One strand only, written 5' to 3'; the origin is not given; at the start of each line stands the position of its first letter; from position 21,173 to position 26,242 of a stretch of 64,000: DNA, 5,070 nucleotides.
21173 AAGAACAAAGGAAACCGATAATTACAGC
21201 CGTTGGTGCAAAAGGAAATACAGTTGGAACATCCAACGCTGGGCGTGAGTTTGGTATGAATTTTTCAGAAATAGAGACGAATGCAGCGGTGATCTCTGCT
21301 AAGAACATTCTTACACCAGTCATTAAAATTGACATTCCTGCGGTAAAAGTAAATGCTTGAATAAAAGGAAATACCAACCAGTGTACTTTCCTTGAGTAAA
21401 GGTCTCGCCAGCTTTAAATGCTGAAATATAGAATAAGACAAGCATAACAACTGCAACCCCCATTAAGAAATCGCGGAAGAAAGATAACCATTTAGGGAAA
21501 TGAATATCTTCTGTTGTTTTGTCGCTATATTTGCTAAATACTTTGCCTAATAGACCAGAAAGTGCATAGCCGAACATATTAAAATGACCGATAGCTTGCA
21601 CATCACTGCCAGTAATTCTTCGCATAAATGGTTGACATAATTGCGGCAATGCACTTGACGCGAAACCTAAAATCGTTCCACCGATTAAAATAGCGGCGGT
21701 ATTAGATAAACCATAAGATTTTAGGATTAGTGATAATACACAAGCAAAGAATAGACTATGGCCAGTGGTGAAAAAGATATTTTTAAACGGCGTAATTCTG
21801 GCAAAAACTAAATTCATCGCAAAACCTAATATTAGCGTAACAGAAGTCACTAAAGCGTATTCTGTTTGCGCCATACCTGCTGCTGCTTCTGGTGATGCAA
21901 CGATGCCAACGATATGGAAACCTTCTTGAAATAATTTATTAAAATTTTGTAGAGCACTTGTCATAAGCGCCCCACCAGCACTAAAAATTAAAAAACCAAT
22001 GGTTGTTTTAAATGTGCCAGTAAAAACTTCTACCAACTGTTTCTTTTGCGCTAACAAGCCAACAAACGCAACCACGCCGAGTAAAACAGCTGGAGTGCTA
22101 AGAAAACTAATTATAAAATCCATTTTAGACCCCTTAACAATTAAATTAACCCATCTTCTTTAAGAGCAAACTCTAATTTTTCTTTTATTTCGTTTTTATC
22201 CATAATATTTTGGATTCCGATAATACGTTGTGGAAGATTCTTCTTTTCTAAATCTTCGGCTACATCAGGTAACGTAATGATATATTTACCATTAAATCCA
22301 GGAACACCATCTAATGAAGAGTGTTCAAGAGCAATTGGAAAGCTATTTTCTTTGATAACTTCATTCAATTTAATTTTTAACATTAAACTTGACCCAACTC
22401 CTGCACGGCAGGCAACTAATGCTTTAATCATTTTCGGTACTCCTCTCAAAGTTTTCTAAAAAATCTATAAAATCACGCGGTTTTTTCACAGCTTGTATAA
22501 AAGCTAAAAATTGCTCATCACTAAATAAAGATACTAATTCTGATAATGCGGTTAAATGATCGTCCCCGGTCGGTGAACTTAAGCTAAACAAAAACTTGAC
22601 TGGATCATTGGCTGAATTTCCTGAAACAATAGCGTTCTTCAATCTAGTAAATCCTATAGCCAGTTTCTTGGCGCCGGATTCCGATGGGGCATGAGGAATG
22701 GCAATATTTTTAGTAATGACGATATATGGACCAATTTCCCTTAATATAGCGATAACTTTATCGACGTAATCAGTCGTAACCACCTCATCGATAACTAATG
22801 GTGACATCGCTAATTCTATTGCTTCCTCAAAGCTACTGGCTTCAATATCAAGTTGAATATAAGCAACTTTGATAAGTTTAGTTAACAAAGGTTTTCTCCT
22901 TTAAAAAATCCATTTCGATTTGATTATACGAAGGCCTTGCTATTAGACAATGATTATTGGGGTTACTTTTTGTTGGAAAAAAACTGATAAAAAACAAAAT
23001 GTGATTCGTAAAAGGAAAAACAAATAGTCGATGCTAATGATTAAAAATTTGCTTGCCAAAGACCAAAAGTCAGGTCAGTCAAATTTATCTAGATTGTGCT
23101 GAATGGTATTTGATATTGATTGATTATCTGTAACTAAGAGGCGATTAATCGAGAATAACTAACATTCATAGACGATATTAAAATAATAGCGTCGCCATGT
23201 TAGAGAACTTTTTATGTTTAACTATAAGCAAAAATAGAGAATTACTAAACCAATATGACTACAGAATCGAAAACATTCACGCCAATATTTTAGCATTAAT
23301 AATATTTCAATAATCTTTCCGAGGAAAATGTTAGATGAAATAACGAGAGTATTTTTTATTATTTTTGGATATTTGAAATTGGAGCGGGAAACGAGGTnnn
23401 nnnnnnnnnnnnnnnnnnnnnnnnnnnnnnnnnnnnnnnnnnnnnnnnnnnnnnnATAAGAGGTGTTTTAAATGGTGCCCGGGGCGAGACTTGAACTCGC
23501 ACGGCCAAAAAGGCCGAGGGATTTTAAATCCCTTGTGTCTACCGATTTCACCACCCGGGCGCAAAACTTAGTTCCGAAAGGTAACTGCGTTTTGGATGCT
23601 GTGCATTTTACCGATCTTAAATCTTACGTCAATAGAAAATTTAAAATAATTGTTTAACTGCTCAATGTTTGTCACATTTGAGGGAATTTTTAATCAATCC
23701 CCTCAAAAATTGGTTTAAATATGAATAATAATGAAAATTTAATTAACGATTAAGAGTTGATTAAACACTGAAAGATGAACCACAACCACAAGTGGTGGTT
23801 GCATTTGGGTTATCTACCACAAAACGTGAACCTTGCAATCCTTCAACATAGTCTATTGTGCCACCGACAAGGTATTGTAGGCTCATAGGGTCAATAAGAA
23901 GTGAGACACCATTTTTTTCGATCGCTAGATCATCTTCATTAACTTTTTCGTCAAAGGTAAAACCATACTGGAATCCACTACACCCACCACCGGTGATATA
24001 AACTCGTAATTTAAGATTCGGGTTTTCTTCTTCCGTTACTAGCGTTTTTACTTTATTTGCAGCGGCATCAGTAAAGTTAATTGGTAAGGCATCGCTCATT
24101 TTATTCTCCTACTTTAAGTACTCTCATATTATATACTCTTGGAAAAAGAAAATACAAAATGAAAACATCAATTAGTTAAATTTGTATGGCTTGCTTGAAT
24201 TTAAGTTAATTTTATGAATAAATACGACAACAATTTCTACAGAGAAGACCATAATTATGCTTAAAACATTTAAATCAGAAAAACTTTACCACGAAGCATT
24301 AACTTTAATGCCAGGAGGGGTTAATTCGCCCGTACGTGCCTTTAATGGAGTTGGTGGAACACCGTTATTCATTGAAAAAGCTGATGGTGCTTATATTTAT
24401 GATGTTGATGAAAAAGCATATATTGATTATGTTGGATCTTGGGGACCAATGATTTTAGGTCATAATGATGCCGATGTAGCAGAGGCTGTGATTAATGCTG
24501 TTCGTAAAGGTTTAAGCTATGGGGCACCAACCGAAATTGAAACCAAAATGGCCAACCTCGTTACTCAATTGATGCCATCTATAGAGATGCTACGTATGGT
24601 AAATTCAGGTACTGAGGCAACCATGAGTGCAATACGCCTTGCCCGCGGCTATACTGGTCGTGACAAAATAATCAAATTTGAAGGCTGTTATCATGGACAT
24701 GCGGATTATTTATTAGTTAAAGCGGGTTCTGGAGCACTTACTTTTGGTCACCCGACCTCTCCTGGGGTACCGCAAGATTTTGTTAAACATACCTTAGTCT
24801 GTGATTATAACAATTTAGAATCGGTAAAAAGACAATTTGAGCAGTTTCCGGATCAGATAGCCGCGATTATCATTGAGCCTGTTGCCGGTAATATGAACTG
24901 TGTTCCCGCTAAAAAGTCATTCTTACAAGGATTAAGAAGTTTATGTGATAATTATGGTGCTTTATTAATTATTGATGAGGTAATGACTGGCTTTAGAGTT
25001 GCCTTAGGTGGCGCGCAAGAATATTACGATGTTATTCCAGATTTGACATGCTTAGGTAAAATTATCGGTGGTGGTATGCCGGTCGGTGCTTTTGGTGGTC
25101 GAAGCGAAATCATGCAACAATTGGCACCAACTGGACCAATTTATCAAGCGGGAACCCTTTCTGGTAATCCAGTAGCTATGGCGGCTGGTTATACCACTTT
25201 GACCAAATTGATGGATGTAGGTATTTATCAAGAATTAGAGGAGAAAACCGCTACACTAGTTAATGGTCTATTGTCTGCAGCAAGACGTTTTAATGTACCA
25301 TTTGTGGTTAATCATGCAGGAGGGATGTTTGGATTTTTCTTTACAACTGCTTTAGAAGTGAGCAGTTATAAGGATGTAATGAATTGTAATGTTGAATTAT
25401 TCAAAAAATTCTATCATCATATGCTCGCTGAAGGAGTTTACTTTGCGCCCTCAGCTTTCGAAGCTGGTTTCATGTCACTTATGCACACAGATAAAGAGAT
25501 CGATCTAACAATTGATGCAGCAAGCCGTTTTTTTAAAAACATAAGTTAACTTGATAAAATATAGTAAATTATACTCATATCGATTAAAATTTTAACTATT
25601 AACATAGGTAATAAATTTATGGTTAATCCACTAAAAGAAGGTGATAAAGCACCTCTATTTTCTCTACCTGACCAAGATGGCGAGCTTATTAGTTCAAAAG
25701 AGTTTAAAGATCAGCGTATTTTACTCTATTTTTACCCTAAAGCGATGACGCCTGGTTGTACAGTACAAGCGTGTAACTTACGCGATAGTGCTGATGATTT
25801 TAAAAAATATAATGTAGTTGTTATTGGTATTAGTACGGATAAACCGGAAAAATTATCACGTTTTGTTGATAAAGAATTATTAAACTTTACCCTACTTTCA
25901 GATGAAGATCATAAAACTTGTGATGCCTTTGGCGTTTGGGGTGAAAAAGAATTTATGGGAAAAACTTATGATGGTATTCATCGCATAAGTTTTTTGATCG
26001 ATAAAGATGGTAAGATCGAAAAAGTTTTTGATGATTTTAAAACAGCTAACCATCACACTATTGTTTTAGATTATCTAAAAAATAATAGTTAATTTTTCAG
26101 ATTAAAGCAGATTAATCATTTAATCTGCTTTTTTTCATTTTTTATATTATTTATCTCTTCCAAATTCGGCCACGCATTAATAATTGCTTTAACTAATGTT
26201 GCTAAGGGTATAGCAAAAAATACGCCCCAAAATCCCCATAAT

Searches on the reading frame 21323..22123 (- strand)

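Call 67: search_protein_families(library=pfam, proteins=[window:21323-22123:-], max_evalue=0.0001)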
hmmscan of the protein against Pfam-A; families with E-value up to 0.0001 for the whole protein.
window:21323-22123:- (266 aa): 1 family
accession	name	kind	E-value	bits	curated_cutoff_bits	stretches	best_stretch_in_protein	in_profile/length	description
PF03611.19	EIIC-GAT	-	1.3e-61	209.3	24.2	1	6-245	1-243/394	PTS system sugar-specific permease component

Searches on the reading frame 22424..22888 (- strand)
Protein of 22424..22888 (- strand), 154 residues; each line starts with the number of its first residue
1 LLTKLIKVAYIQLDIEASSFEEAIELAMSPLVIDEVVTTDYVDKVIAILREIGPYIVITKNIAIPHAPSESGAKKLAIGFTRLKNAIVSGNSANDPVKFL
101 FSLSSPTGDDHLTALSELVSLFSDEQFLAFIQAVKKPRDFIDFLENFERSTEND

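Call 67: search_protein_families(library=pfam, proteins=[window:22424-22888:-], max_evalue=0.0001)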
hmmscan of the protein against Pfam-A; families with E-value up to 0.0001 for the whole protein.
window:22424-22888:- (154 aa): 1 family
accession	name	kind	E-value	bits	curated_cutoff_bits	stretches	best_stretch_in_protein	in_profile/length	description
PF00359.27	PTS_EIIA_2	-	4.6e-29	101.7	27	1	5-146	2-143/144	Phosphoenolpyruvate-dependent sugar phosphotransferase system, EIIA 2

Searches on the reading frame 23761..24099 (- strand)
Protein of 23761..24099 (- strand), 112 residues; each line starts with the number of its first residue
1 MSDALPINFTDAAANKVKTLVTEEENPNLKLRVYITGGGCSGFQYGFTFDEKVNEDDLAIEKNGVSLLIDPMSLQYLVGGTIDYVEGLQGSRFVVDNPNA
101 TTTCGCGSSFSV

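Call 67: search_protein_families(library=pfam, proteins=[window:23761-24099:-], max_evalue=0.0001)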
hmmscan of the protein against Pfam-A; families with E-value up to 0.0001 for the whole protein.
window:23761-24099:- (112 aa): 1 family
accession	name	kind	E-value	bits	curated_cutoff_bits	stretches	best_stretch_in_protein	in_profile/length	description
PF01521.26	Fe-S_biosyn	-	6.1e-23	81.6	26.3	1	7-107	3-109/110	Iron-sulphur cluster biosynthesis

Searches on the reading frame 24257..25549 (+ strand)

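Call 67: search_protein_families(library=pfam, proteins=[window:24257-25549:+], max_evalue=0.0001)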
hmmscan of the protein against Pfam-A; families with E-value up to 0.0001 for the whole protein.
window:24257-25549:+ (430 aa): 1 family
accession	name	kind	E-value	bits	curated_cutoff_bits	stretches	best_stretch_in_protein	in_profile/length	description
PF00202.27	Aminotran_3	-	1.2e-76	258.4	30.5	1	35-400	9-375/403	Aminotransferase class-III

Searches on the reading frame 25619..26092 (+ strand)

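Call 67: search_protein_families(library=pfam, proteins=[window:25619-26092:+], max_evalue=0.0001)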
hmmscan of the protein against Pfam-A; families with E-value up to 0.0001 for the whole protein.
window:25619-26092:+ (157 aa): 2 families
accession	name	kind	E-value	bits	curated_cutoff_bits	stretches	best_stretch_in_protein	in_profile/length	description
PF00578.27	AhpC-TSA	-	5.2e-38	130.2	26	1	8-135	2-123/124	AhpC/TSA family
PF08534.16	Redoxin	-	4.6e-24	85.3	26.6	1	6-138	1-133/148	Redoxin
